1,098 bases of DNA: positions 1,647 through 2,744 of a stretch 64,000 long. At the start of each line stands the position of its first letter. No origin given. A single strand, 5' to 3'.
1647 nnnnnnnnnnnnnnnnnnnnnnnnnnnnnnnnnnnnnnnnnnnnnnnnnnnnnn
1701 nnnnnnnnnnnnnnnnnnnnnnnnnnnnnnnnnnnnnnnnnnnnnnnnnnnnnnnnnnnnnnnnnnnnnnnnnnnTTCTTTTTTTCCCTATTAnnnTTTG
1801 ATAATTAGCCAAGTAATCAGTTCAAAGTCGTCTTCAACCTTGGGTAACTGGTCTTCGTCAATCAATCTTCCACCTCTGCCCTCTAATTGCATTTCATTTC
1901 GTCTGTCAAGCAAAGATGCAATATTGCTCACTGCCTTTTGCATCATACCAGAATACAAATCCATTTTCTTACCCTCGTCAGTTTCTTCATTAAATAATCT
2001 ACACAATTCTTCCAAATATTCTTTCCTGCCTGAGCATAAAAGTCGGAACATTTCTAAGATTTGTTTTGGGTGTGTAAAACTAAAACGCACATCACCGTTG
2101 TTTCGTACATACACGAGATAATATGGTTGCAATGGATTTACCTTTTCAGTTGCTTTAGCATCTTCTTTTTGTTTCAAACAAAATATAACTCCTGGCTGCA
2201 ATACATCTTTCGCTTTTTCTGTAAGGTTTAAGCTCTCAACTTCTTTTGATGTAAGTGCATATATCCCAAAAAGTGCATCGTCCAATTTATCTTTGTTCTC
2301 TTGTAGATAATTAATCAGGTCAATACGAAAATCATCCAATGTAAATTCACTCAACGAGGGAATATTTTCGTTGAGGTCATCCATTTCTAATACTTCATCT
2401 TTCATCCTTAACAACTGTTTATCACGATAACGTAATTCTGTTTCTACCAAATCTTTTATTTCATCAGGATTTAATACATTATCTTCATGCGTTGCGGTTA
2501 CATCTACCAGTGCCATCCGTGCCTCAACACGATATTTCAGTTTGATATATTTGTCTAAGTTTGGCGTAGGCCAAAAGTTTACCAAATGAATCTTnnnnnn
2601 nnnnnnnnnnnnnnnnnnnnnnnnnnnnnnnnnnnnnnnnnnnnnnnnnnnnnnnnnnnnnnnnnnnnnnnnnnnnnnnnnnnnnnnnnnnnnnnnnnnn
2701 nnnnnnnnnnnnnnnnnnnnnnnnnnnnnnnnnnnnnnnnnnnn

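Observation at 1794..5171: Single-polypeptide PLD(HKD)-SNF2 helicase with an extra ~300-aa C-terminal domain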

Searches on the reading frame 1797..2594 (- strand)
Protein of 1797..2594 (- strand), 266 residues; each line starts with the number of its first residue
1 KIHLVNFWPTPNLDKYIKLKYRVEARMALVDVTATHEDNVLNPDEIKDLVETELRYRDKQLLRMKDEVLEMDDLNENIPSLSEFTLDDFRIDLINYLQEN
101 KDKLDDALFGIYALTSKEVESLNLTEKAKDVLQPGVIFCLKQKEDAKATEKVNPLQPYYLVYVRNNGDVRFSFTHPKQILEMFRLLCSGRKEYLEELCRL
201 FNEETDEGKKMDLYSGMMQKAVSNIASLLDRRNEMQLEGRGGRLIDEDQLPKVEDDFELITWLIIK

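Call 26: search_protein_representatives(protein=window:1797-2594:-)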
Query: 266 residues. Proteins with E-value up to 0.001 (for the whole library): 989; up to 1e-10: 530; up to 1e-30: 128. The best 150 are listed.
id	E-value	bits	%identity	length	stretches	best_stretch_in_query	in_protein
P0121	5.4e-80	285.2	52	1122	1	1-265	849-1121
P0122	1.5e-75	270.7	50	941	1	1-266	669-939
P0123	1.1e-74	267.8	50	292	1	1-266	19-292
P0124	1.9e-74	267.1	51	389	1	2-266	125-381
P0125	4.4e-73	262.6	48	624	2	2-266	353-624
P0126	6.1e-73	262.1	48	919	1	2-266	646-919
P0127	7.6e-67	242.2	48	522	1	2-265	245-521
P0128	6.1e-65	235.9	48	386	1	1-265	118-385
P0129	2.2e-62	227.6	50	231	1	27-266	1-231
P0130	8.8e-58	212.5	45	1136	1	2-266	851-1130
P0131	2.6e-56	207.6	44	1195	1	2-265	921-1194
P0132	4.7e-54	200.2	43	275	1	2-266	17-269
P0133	5.5e-54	200.0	44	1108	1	2-265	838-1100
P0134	6.8e-54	199.7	46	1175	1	2-265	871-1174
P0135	5.5e-53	196.7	43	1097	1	2-266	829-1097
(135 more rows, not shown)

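Call 57: search_solved_structures(query=A2, max_evalue=10)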
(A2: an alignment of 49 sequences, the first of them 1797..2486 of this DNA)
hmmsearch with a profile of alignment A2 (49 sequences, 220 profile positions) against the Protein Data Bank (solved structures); distinct sequences matched with E-value up to 10: 5.
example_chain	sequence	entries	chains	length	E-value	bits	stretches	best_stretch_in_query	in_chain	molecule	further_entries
8vd6_A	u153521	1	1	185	0.0011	21.9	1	144-196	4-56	CAP REPEAT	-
3o3x_A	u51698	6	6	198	0.14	14.9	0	161-204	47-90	gp41-5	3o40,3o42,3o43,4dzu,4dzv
6u1s_A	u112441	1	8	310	0.73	12.6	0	133-189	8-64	de novo designed 16-helix transmembrane nanopore, TMHC8_R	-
6jpm_A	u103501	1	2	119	1.1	12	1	128-194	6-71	Odorant binding protein 4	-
5k7v_A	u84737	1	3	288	5.7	9.7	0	131-206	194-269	Designed protein HR00C3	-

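Call 63: search_protein_families(library=pfam, alignment_id=A3, max_evalue=1)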
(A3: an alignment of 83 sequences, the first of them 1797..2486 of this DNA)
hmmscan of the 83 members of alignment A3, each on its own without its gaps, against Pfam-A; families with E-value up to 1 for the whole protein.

A. member 1, window:1797-2486:- (230 aa): 1 family
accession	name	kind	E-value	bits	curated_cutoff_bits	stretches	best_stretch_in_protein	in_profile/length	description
PF13182.11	DUF4007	-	0.015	14.9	27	1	64-141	198-277/288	Protein of unknown function (DUF4007)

B. families by the number of members that match (of 83 scanned): 76 families (the first 25 are shown)
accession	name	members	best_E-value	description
PF12724.12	Flavodoxin_5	5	0.0016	Flavodoxin domain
PF05701.16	WEMBL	4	0.00075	Weak chloroplast movement under blue light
PF24918.1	NET2A_C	2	0.017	NET2A, C-terminal domain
PF05823.17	Gp-FAR-1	1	0.00088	Nematode fatty acid retinoid binding protein (Gp-FAR-1)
PF25506.1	TIM-barrel_MTC6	1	0.0022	MTC6 partial TIM-barrel domain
PF15821.10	DUF4709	1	0.0047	Domain of unknown function (DUF4709)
PF02186.21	TFIIE_beta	1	0.0057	TFIIE beta subunit core domain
PF08427.15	ARMH3_C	1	0.0057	Armadillo-like helical domain-containing protein 3, C-terminal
PF04513.17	Baculo_PEP_C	1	0.0057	Baculovirus polyhedron envelope protein, PEP, C terminus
PF20155.4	TMP_3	1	0.0058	Tape measure protein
PF20889.2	TsiV3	1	0.0062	Antitoxin TsiV3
PF20400.3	BAR_4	1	0.0068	BAR-like domain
PF17619.7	SCVP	1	0.0072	Secreted clade V proteins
PF09602.15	PhaP_Bmeg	1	0.0076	Polyhydroxyalkanoic acid inclusion protein (PhaP_Bmeg)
PF13182.11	DUF4007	1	0.015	Protein of unknown function (DUF4007)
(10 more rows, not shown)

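Call 66: predict_structure(alignment_id=A3)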
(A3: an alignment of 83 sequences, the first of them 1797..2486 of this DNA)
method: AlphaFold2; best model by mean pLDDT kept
length: 230 residues; sequences in the alignment: 83
mean_pLDDT: 84.8   pTM: 0.75
mean pLDDT of the five models: 84.8, 83.2, 83.1, 82.5, 81.8
residues with pLDDT >= 90: 128; 70-90: 61; 50-70: 27; < 50: 14
segments of 3 or more residues with pLDDT < 50: 1-3, 35-44
pLDDT, mean of each block of 10 residues (from residue 1): 54 68 69 48 55 84 91 95 78 91 93 85 97 96 92 91 97 97 98 93 86 94 97
secondary structure, 60 per line:
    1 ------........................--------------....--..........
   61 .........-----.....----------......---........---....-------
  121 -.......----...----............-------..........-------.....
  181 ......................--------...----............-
elements in order: H7-30 H45-48 H51-69 E75-79 H90-95 E99-106 H110-113 E122-128 E133-135 H140-151 H159-168 H176-202 E221-229

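Call 77: fold_search(model_id=the predicted structure, library=pdb)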
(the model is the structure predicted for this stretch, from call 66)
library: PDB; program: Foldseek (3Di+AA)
matches with E <= 10: 155; with E <= 0.001: 0
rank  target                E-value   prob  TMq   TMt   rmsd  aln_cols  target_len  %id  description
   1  8so8                  4.2e-02  0.23  0.17  0.07  14.1       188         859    9  Crystal structure of an N-terminally truncated variant of Escherichia coli RapA (released 2024-07-03)
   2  6bog_A                1.0e-01  0.13  0.16  0.05  16.0       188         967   10  Crystal structure of RapA, a Swi2/Snf2 protein that recycles RNA polymerase during transcription (released 2017-12-13)
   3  8ywb_D                5.1e-01  0.03  0.11  0.14  16.9       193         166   10  a protein with a ligand (released 2025-10-08)
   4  4qxr_A                5.1e-01  0.03  0.12  0.14  16.4       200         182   12  Crystal structure of hSTING(S162A/G230I/Q266I) in complex with DMXAA (released 2014-09-10)
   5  6s86_A                5.1e-01  0.03  0.11  0.13  17.4       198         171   11  Human wtSTING in complex with 3'3'-c-di-GMP (released 2019-07-17)
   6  4yp1_A                5.8e-01  0.04  0.12  0.15  17.8       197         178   12  Misting with CDA (released 2015-10-07)
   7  6uku                  5.8e-01  0.04  0.12  0.15  17.9       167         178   11  STING C-terminal Domain Complexed with Non-cyclic Dinucleotide Compound 3 (released 2020-08-19)
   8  8z37                  7.0e-01  0.02  0.10  0.11  17.0       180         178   14  Crystal structure of human STING ligand binding domain. (released 2025-04-16)
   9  7sii_B                7.0e-01  0.02  0.11  0.09  17.6       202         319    9  Human STING bound to both cGAMP and 1-[(2-chloro-6-fluorophenyl)methyl]-3,3-dimethyl-2-oxo-N-[(2,4,6-trifluorophenyl)m (released 2022-02-02)
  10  5gs5_C                8.4e-01  0.03  0.12  0.13  15.9       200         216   14  Crystal structure of apo rat STING (released 2017-10-25)
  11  4qxq_A                8.4e-01  0.03  0.12  0.14  16.4       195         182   11  Crystal structure of hSTING(S162A/Q266I) in complex with DMXAA (released 2014-09-10)
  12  6ukz_B                8.9e-01  0.03  0.12  0.14  18.8       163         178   13  STING C-terminal Domain Complexed with Non-cyclic Dinucleotide Compound 6 (released 2020-08-19)
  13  6ukm                  8.9e-01  0.02  0.11  0.13  17.8       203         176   10  STING C-terminal Domain Complexed with Non-cyclic Dinucleotide Compound MSA-2 (released 2020-08-19)
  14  6ul0                  8.9e-01  0.02  0.11  0.13  16.8       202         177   11  STING C-terminal Domain Complexed with Non-cyclic Dinucleotide Compound 4 (released 2020-08-19)
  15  7zwl_B                9.5e-01  0.02  0.11  0.13  17.3       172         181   12  Crystal structure of human STING in complex with 3',3'-c-di-(2'F,2'd<carba>AMP) (released 2023-11-29)
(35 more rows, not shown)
